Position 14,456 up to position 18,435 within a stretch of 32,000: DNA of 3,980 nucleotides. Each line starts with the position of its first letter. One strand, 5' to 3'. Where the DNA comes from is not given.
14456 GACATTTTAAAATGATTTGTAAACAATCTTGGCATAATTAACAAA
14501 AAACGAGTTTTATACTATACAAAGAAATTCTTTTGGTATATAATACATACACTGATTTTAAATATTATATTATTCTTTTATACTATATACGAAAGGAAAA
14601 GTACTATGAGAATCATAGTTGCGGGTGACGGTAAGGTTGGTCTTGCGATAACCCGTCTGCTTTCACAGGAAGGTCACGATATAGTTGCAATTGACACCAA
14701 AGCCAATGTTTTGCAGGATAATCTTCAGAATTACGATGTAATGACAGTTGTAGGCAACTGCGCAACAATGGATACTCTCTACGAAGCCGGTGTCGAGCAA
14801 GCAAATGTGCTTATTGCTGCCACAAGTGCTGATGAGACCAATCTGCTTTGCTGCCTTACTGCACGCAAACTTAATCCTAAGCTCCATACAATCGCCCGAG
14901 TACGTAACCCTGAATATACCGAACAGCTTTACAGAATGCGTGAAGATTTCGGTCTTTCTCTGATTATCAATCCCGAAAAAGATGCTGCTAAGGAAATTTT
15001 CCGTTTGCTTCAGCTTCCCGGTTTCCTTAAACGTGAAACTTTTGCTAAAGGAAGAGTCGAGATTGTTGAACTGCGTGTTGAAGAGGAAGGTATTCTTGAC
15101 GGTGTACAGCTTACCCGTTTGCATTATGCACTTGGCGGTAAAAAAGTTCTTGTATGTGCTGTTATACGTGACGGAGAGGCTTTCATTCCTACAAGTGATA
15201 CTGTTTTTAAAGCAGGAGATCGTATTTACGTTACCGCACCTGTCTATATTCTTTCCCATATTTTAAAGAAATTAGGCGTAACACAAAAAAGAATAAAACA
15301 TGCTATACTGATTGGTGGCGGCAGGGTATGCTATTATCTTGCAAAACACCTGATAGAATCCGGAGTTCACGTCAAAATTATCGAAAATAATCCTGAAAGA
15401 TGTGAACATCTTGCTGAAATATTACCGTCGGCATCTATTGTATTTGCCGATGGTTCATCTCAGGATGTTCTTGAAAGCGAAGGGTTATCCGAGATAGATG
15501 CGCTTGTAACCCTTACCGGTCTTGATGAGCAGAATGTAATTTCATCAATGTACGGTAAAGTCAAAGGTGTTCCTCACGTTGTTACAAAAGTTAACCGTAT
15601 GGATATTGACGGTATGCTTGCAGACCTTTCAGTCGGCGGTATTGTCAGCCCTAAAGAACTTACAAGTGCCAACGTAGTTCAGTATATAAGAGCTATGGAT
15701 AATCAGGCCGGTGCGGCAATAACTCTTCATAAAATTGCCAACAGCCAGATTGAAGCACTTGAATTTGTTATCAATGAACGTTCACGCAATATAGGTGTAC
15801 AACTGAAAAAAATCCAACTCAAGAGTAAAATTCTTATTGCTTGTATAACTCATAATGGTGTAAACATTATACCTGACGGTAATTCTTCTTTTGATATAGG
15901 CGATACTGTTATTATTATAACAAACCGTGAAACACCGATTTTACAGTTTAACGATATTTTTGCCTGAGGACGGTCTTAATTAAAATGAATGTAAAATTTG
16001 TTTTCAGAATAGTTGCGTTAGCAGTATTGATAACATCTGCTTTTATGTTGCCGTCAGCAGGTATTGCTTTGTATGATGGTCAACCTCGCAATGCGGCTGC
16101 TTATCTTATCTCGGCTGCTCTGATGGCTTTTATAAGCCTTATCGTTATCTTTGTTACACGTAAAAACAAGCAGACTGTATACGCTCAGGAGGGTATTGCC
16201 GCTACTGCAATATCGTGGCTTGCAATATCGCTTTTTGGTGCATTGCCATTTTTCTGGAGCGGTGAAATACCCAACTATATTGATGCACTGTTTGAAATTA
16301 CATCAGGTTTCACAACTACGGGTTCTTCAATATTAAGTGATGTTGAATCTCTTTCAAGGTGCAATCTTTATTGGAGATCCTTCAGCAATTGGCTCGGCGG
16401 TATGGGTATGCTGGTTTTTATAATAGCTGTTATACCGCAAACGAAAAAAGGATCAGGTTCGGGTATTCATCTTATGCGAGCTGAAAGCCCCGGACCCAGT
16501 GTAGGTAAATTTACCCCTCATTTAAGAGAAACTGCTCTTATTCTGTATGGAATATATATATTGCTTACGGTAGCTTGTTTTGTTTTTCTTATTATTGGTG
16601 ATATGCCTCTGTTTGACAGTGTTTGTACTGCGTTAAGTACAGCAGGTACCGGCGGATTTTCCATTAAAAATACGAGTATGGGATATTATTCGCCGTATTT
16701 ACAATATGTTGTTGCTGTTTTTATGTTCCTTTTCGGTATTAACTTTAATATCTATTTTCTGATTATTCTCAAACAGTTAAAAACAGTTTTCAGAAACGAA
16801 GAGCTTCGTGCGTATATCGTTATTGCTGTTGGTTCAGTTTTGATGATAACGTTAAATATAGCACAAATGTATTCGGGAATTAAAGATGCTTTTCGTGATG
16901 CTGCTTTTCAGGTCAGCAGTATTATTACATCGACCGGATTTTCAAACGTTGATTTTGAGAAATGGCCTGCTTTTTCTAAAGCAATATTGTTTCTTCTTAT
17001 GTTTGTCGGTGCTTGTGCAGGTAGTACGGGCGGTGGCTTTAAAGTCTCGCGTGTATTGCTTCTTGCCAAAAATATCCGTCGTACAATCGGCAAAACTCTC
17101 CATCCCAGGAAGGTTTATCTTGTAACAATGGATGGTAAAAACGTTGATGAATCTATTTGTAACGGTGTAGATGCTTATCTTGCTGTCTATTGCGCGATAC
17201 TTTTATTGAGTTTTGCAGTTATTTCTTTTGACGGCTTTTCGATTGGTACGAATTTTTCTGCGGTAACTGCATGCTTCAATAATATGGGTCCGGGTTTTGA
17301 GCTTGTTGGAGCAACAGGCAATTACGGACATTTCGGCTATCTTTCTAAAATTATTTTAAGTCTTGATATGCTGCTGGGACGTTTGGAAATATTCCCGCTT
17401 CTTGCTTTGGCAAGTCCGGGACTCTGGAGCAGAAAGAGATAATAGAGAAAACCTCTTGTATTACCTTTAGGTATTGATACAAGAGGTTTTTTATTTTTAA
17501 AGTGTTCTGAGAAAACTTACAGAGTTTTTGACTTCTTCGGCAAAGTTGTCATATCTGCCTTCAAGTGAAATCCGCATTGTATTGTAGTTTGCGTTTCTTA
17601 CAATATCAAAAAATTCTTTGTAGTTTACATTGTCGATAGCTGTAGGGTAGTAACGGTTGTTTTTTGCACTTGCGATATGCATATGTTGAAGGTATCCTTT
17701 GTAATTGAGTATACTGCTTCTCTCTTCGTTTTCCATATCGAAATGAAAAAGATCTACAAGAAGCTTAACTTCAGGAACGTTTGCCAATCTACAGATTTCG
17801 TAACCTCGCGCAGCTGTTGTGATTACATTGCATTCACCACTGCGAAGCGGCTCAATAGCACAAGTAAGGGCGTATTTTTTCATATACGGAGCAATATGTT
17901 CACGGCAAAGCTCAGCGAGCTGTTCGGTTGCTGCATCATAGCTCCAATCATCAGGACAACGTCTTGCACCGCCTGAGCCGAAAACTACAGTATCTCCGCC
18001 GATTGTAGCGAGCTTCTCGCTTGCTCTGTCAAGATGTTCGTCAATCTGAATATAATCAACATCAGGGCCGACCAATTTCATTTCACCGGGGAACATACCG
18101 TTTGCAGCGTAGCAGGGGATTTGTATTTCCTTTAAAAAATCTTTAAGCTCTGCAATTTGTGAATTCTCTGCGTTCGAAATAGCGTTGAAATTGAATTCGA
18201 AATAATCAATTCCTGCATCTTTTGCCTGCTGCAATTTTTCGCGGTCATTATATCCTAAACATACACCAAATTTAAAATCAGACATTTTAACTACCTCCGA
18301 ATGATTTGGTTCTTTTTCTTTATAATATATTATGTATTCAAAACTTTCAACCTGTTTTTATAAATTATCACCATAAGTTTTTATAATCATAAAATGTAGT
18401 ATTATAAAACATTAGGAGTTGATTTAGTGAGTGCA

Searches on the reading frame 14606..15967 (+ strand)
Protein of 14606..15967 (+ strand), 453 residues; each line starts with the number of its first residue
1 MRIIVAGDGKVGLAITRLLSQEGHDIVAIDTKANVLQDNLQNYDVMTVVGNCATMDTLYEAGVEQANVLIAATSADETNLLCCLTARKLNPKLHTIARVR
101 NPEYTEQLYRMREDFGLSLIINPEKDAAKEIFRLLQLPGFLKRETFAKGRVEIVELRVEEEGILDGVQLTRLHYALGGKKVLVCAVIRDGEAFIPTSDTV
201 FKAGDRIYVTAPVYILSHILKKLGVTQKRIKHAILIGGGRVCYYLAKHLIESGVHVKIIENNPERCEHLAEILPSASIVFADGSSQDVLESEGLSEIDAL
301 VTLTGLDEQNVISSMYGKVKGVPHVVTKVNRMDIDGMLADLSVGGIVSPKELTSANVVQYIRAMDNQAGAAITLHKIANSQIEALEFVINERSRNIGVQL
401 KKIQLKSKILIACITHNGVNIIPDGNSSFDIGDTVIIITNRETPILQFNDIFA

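Call 37: search_protein_families(library=pfam, proteins=[window:14606-15967:+], max_evalue=0.001)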
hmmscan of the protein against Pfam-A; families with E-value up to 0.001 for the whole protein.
window:14606-15967:+ (453 aa): 8 families
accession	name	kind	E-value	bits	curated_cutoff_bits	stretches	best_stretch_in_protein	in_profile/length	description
PF02254.24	TrkA_N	-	5.1e-49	165.9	23.8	2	3-112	1-109/116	TrkA-N domain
PF02080.26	TrkA_C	-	6.5e-17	61.6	27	2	153-218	1-65/71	TrkA-C domain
PF13241.12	NAD_binding_7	-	1.2e-08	35.9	22.1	0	2-88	9-84/104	Putative NAD(P)-binding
PF03807.23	F420_oxidored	-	7e-07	30.2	21.6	0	235-274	4-45/94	NADP oxidoreductase coenzyme F420-dependent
PF01488.26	Shikimate_DH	-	9e-06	26.3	24.3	0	230-281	12-64/138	Shikimate / quinate 5-dehydrogenase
PF01494.25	FAD_binding_3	-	0.00022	21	22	0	3-74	4-69/349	FAD binding domain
PF13460.12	NAD_binding_10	-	0.0005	20.4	27.2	0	8-78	3-73/184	NAD(P)H-binding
PF02737.24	3HCDH_N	-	0.00078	19.8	22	0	3-43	2-42/180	3-hydroxyacyl-CoA dehydrogenase, NAD binding domain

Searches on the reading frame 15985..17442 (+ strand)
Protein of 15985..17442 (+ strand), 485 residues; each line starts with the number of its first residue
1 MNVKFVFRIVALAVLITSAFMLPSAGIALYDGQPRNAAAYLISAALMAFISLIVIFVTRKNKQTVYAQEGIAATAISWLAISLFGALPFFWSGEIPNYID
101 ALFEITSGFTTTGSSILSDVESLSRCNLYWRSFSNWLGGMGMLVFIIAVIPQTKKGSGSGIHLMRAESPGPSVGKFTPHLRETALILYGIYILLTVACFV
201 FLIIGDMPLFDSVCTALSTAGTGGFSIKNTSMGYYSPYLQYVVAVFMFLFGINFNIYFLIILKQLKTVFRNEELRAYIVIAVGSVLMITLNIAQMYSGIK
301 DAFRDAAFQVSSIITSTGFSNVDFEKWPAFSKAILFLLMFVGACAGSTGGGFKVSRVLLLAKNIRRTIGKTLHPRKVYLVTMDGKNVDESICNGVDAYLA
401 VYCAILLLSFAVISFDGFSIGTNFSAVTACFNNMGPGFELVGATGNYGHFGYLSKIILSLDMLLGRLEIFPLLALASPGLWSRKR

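Call 37: search_protein_families(library=pfam, proteins=[window:15985-17442:+], max_evalue=0.001)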
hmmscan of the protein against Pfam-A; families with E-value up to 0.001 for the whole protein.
window:15985-17442:+ (485 aa): 1 family
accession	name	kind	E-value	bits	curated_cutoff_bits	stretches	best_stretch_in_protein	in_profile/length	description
PF02386.22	TrkH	-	2.1e-59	201.8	27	1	53-477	18-491/502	Cation transport protein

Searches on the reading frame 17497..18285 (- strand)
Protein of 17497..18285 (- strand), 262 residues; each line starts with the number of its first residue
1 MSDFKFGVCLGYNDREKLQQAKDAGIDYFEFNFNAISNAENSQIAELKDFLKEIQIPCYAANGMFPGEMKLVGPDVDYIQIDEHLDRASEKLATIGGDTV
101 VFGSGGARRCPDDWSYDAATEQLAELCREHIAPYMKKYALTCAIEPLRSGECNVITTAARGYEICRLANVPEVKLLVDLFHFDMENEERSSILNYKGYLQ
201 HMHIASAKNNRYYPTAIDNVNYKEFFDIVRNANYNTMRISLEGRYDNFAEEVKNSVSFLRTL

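Call 37: search_protein_families(library=pfam, proteins=[window:17497-18285:-], max_evalue=0.001)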
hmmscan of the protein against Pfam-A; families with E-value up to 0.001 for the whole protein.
window:17497-18285:- (262 aa): 1 family
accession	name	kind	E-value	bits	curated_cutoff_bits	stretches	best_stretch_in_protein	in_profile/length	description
PF01261.30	AP_endonuc_2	-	1.3e-25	91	31.1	1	18-261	1-248/249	Xylose isomerase-like TIM barrel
